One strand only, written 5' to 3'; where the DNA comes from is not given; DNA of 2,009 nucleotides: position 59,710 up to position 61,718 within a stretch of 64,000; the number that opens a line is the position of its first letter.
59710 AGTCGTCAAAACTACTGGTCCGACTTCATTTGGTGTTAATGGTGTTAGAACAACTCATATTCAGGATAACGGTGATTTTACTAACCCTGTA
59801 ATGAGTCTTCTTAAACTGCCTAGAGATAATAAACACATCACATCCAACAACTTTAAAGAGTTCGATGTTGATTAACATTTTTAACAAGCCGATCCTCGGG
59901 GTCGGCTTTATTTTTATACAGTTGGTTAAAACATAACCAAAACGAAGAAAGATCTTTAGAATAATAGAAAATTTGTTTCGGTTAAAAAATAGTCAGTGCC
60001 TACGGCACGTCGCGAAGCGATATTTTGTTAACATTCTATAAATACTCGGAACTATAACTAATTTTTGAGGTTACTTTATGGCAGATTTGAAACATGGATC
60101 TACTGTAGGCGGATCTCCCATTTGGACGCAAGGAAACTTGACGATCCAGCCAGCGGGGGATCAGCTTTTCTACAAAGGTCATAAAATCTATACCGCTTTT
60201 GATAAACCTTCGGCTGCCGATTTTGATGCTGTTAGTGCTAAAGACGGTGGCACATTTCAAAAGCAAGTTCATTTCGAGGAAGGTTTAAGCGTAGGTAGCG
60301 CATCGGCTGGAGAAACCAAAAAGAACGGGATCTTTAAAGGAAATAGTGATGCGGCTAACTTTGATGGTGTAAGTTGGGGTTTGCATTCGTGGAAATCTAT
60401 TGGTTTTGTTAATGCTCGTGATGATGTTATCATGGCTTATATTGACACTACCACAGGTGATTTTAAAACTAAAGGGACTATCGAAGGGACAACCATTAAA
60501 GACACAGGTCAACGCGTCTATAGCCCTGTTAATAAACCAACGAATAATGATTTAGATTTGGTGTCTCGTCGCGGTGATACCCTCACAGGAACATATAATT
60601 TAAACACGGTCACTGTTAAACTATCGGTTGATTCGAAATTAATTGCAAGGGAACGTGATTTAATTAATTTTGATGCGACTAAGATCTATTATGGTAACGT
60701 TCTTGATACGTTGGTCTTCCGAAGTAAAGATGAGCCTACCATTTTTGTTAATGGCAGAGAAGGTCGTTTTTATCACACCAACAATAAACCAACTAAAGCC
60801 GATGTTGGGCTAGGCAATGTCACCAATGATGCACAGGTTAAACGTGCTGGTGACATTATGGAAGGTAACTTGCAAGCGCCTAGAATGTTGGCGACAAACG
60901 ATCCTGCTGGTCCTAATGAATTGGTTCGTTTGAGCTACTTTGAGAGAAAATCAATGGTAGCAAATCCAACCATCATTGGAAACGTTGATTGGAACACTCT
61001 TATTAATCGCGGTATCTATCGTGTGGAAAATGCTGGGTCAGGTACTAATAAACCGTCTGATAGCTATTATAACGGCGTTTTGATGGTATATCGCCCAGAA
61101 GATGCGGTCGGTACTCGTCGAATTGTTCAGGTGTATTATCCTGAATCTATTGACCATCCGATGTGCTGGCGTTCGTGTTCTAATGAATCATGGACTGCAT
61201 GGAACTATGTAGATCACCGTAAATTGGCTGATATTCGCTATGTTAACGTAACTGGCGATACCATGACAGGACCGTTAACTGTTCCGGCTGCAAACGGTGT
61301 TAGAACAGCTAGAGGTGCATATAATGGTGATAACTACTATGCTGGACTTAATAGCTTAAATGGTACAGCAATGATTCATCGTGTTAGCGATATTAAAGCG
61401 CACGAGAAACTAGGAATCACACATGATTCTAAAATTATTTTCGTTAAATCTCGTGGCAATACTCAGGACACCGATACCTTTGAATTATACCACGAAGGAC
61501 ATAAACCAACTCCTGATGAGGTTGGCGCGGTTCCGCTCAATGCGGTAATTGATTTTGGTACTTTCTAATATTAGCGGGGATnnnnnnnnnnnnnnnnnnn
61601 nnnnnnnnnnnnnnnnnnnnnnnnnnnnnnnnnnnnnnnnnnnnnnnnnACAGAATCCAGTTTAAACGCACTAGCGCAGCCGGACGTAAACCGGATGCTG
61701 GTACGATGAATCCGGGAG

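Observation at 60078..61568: gp36 is more than twice the T4 length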

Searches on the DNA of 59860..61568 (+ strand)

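Call 3: search_dna_similar(query=window:60078-61568:+, collection=phages, mode=near, max_rows=30)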
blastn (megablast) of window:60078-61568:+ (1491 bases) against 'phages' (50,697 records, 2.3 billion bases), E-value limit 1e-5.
Records with a match: 58; places in all: 58; records where one place covers at least 80% of the query: 58.
Best place of each record, by identity: 95-99% 8; 90-95% 47; 80-90% 3.
By first word of the organism name: Escherichia 46; Enterobacteria 5; Shigella 4; Krischvirus 2; Phage 1.
By host as written in the record: Escherichia coli 19; - 9; Escherichia coli str. K-12 substr. MG1655 5; Escherichia coli B 4; Escherichia coli K-12 MG1655 2; Escherichia coli O157:H7 2; Escherichia coli K12 2; Escherichia coli O104:H4 2; and 12 more.
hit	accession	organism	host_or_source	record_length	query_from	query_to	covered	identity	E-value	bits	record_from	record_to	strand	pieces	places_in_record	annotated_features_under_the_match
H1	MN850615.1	Escherichia phage kvi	Escherichia coli K-12 MG1655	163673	1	1491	100%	97.9%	0e+0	2577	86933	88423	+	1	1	hinge connector of long tail fiber distal connector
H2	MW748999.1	Escherichia phage vB_EcoM_Skers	Escherichia coli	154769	1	1491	100%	97.7%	0e+0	2566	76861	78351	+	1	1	putative tail fiber protein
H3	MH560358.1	Escherichia virus KFS-EC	Escherichia coli O157:H7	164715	1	1491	100%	96.4%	0e+0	2460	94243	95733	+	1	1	long-tail fiber protein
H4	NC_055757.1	Escherichia virus KFS-EC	Escherichia coli O157:H7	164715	1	1491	100%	96.4%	0e+0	2460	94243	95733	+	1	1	tail fiber protein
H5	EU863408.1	Escherichia phage JSE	Escherichia coli K12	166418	1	1491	100%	96.2%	0e+0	2444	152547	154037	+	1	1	hinge connector of long tail fiber distal connector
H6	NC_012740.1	Escherichia phage JSE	Escherichia coli K12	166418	1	1491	100%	96.2%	0e+0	2444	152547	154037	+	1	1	tail fiber protein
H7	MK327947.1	Escherichia phage vB_EcoM_G5211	Escherichia coli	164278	1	1491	100%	96.2%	0e+0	2438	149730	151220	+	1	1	putative tail fiber protein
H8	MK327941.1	Escherichia phage vB_EcoM_G37-3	Escherichia coli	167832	1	1491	100%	96.0%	0e+0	2422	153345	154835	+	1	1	putative tail fiber protein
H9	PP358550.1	Escherichia phage FL04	Escherichia coli str. K-12 substr. ...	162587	1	1491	100%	94.7%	0e+0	2316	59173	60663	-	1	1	hypothetical protein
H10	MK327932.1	Escherichia phage vB_EcoM_G2248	Escherichia coli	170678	1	1491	100%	93.8%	0e+0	2244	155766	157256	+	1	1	putative tail fiber protein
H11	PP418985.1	Escherichia phage UPWr_E1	Escherichia coli 158B lux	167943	1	1491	100%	93.8%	0e+0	2244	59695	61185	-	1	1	tail fiber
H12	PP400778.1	Escherichia phage FL15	Escherichia coli str. K-12 substr. ...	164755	1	1491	100%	92.9%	0e+0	2167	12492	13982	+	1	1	tail connector protein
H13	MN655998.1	Escherichia phage E26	enterotoxigenic Escherichia coli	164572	1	1491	100%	92.5%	0e+0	2134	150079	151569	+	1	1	hinge connector of long tail fiber distal connector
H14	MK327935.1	Escherichia phage vB_EcoM_G2494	Escherichia coli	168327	1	1491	100%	92.4%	0e+0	2128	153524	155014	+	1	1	putative tail fiber protein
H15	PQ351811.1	Shigella phage SSG23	Shigella sonnei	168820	1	1491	100%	92.4%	0e+0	2122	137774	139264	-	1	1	tail fiber protein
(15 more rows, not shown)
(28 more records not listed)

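Call 6: get_annotated_region(hit=H5, flank=9000)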
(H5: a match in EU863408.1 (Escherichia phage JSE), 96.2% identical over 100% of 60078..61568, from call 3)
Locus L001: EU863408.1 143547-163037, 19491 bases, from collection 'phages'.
description: Enterobacteria phage JSE, complete genome.
organism: Escherichia phage JSE (NCBI taxid 576789)
taxonomy: Viruses; Duplodnaviria; Heunggongvirae; Uroviricota; Caudoviricetes; Straboviridae; Krischvirus; Krischvirus jse
host: Escherichia coli K12; source: -; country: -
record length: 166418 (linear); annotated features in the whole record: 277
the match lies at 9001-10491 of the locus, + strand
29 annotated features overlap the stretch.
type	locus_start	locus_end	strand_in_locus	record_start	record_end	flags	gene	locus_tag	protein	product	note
CDS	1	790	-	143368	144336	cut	-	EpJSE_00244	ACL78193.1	single strand-binding protein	-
CDS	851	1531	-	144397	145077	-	-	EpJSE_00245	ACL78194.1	loader of gp41 DNA helicase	-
CDS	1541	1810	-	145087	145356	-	-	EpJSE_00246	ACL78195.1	late promoter transcription accessory protein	-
CDS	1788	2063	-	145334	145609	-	dsbA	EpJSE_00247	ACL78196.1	DsbA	-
CDS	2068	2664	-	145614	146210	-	-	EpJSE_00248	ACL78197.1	hypothetical protein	-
CDS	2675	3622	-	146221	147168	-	rnh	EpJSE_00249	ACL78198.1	RnaseH ribonuclease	-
CDS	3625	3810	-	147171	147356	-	-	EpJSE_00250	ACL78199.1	hypothetical protein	-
CDS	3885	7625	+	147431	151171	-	-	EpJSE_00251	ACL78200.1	large tail fiber proximal subunit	-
CDS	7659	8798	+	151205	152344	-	-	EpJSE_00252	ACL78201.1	hinge long tail fiber protein proximal connector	-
CDS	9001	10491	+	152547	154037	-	-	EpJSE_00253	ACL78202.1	hinge connector of long tail fiber distal connector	-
CDS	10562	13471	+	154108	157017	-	-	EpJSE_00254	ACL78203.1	large distal tail fiber subunit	-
CDS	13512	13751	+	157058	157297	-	-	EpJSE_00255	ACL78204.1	hypothetical protein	-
CDS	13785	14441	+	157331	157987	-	-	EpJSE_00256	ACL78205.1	holin protein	-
CDS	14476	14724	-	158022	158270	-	-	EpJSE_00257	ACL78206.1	hypothetical protein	-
CDS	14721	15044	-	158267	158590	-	-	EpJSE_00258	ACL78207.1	hypothetical protein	-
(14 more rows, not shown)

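Call 78: search_rna_families(source=window, start=59860, end=60090, threshold=evalue, max_evalue=1)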
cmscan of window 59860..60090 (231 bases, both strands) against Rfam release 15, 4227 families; matches with E-value up to 1: 0.
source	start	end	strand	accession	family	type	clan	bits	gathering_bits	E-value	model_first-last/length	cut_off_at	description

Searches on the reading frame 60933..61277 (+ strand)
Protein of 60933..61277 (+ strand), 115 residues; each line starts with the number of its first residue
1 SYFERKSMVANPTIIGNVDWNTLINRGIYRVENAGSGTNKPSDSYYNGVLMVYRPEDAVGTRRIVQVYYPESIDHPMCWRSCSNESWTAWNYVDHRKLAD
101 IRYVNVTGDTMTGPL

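Call 40: search_solved_structures(query=A3, max_evalue=10, show_alignments=4)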
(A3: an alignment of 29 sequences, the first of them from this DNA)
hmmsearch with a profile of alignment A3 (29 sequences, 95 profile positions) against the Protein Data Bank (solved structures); distinct sequences matched with E-value up to 10: 10.
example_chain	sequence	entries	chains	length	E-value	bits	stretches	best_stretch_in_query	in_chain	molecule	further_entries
6cl5_A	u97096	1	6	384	6.1e-06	29.3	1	4-92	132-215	Tail fiber protein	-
6ct8_A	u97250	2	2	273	0.00018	24.6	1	11-91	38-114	R2-type pyocin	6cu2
6cl6_A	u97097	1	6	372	0.00027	24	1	11-91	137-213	Tail fiber protein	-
9m8o_P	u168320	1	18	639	0.00033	23.7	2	10-93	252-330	Gp18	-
9euf_8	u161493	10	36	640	0.2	14.8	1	11-87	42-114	CBM-cenC domain-containing protein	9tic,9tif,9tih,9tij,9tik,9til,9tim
25ve_A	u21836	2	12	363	0.24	14.6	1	7-85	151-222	F2-pyocin side fiber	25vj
1knl_A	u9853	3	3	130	0.36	14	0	52-75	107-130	ENDO-1,4-BETA-XYLANASE A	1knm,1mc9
4ard_A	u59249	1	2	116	0.93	12.7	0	3-29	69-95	CAPSID PROTEIN P27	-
2kgf_A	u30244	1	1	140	1.2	12.4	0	3-29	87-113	Capsid protein p27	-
6ork_A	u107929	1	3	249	1.9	11.7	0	29-65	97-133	Sel1 repeat protein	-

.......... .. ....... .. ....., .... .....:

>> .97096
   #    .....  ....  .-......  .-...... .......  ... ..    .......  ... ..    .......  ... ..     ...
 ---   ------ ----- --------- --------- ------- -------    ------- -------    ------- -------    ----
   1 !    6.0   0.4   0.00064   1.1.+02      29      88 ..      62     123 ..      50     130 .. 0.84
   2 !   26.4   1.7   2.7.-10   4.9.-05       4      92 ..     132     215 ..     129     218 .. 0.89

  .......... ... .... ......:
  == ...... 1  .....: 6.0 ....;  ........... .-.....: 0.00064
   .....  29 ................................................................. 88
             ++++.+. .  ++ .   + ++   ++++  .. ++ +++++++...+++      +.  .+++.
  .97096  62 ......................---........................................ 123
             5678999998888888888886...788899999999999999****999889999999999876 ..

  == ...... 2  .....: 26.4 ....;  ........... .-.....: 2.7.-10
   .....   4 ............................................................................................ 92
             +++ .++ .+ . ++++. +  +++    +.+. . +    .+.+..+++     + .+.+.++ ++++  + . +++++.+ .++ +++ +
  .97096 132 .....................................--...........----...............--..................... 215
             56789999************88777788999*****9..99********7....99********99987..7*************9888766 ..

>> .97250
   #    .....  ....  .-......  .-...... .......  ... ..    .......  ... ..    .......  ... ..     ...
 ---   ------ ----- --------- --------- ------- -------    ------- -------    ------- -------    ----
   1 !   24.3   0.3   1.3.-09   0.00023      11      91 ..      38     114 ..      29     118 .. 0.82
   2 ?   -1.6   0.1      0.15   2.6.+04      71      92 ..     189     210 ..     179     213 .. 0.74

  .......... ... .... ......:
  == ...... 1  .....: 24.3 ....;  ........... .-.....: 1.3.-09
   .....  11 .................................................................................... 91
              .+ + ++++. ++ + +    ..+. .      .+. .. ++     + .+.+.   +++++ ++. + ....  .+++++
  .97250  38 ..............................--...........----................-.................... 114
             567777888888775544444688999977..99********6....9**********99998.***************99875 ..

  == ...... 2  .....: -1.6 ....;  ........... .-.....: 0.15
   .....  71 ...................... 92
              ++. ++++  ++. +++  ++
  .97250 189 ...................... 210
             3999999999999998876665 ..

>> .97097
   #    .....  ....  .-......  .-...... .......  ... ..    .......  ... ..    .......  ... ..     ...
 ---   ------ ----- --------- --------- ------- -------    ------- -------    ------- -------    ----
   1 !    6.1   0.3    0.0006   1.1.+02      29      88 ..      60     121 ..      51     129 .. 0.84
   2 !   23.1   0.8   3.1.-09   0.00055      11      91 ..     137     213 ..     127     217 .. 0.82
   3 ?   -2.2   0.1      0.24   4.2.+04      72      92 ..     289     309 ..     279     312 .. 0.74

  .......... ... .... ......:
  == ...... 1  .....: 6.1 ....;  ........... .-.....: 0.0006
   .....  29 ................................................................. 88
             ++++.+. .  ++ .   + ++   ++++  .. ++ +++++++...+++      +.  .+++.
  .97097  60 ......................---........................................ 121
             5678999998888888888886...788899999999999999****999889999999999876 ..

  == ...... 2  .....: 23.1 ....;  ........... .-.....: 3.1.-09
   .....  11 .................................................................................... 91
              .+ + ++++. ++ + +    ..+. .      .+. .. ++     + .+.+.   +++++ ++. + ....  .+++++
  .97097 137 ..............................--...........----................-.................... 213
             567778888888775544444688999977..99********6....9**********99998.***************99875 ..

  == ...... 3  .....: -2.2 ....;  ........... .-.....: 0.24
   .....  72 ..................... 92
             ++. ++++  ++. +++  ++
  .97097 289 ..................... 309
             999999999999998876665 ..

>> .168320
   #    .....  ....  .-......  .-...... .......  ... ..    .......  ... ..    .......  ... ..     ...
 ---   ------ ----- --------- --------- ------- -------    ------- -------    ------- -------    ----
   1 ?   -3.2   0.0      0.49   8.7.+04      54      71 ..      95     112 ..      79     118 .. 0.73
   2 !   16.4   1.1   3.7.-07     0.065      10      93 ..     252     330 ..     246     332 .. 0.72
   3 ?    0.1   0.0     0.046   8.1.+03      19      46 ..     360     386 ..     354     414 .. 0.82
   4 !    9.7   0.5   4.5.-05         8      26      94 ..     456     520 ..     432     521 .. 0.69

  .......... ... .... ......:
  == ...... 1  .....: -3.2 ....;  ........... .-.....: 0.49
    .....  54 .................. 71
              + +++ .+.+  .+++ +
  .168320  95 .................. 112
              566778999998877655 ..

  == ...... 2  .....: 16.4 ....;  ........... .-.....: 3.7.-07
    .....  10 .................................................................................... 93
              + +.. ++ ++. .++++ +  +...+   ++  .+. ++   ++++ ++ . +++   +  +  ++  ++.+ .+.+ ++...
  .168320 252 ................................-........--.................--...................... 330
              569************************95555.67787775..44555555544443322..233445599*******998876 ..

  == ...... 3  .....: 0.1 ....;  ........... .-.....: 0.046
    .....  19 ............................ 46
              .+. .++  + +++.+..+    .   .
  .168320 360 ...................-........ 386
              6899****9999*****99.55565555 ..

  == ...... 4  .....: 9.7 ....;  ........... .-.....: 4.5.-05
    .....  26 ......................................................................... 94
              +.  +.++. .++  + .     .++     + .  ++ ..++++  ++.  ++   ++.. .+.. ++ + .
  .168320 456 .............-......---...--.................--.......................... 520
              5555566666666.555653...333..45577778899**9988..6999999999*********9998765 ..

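Call 59: predict_structure(alignment_id=A5)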
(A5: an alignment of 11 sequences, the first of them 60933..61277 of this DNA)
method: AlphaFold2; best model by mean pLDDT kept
length: 115 residues; sequences in the alignment: 11
mean_pLDDT: 74.6   pTM: 0.68
mean pLDDT of the five models: 74.6, 73.8, 73.5, 72.8, 72.7
residues with pLDDT >= 90: 22; 70-90: 55; 50-70: 20; < 50: 18
segments of 3 or more residues with pLDDT < 50: 97-112
pLDDT, mean of each block of 10 residues (from residue 1): 64 82 89 81 78 77 87 83 89 63 40 46
secondary structure, 60 per line:
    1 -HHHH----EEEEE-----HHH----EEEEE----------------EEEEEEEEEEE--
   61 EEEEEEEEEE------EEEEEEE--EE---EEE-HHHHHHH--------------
elements in order: H2-5 E10-14 E27-31 E48-58 E61-70 E77-83 E91-93 H95-101

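Call 61: fold_search(model_id=the predicted structure, library=pdb)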
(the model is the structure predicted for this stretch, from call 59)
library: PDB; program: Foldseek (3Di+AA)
matches with E <= 10: 158; with E <= 0.001: 0
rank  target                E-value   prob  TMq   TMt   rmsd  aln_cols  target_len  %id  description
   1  6cl6_A                2.3e-03  1.00  0.57  0.20  10.6       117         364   16  Structure of P. aeruginosa R2 pyocin fiber PA0620 comprising C-terminal residues 323-691 (released 2018-06-27)
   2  9euf_8                1.5e-02  1.00  0.48  0.11   4.7       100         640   18  Cryo-EM structure of Staphylococcus aureus bacteriophage phi812 baseplate in the pre-contraction state - complete (released 2025-04-09)
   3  6v8i_AG               1.6e-01  0.89  0.46  0.11   3.9        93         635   18  Composite atomic model of the Staphylococcus aureus phage 80alpha baseplate (released 2020-03-04)
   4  4uxg_I                5.4e-01  0.20  0.36  0.14  13.9       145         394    9  Crystal structure of the carboxy-terminal region of the bacteriophage T4 proximal long tail fibre protein gp34, R32 na (released 2015-09-30)
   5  6v8i_AH               5.7e-01  0.51  0.43  0.11   4.3        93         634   15  Composite atomic model of the Staphylococcus aureus phage 80alpha baseplate (released 2020-03-04)
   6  5m9f_C                8.8e-01  0.69  0.40  0.24   3.2        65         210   14  Structure of the two C-terminal domains of bacteriophage K gp144 (released 2017-12-20)
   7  8ghl_A                9.9e-01  0.66  0.32  0.14   3.0        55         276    9  the Hir complex core (released 2024-07-17)
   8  4uxg_C                1.1e+00  0.20  0.38  0.15   6.4       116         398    8  Crystal structure of the carboxy-terminal region of the bacteriophage T4 proximal long tail fibre protein gp34, R32 na (released 2015-09-30)
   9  4uxg_K                1.1e+00  0.18  0.36  0.14   5.6       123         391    9  Crystal structure of the carboxy-terminal region of the bacteriophage T4 proximal long tail fibre protein gp34, R32 na (released 2015-09-30)
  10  6hko_B                1.1e+00  0.12  0.26  0.04   5.4        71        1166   15  Yeast RNA polymerase I elongation complex bound to nucleotide analog GMPCPP (released 2019-04-03)
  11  9m7x_B                1.3e+00  0.47  0.49  0.11   4.0        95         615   16  Cryo-EM structure of bacteriophage NF5 C1 RBP (released 2025-12-17)
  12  5lmx_B                1.3e+00  0.18  0.34  0.05   4.1        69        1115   14  Monomeric RNA polymerase I at 4.9 A resolution (released 2017-03-22)
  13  4uxg_D                1.3e+00  0.11  0.31  0.13   6.1       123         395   10  Crystal structure of the carboxy-terminal region of the bacteriophage T4 proximal long tail fibre protein gp34, R32 na (released 2015-09-30)
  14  7y22_A                1.4e+00  0.14  0.30  0.11   6.2        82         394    7  CryoEM structure of Klebsiella phage Kp7 tail complex applied with C6 symmetry (released 2023-06-14)
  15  6h68_B                1.7e+00  0.18  0.33  0.04   6.9        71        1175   13  Yeast RNA polymerase I elongation complex stalled by cyclobutane pyrimidine dimer (CPD) with fully-ordered A49 (released 2018-08-29)
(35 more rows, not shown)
